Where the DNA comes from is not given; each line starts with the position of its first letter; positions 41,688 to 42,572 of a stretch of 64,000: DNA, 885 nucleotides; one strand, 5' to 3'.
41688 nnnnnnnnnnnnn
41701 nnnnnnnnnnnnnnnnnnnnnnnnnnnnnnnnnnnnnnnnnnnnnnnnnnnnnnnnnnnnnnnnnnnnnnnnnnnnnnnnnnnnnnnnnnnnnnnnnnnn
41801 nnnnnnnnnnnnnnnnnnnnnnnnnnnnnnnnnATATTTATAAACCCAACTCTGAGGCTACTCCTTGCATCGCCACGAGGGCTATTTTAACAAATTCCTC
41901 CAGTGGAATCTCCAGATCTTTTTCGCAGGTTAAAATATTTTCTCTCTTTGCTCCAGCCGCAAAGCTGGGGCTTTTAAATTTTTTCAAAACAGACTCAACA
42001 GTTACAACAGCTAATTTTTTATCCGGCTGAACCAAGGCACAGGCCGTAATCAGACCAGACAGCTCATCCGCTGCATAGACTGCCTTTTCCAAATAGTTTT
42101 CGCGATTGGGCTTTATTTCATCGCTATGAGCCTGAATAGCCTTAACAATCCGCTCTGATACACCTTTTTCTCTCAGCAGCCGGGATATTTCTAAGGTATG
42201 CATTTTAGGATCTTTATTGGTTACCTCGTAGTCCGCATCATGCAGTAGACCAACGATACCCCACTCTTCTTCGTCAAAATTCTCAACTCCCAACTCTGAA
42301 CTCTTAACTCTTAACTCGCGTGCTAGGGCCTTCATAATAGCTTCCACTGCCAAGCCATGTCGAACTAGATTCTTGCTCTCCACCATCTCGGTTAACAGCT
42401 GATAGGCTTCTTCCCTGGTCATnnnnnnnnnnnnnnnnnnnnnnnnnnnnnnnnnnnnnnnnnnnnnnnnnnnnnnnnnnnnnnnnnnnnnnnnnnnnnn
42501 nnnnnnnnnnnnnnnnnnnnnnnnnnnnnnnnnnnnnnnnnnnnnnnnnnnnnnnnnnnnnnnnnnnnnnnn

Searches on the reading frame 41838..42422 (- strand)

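Call 9: search_protein_families(library=pfam, proteins=[window:41838-42422:-], max_evalue=0.001)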
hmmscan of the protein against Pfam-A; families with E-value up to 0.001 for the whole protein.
window:41838-42422:- (194 aa): 1 family
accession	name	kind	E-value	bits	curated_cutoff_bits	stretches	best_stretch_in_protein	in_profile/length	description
PF01966.28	HD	-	2.9e-06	28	22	1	21-122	3-114/116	HD domain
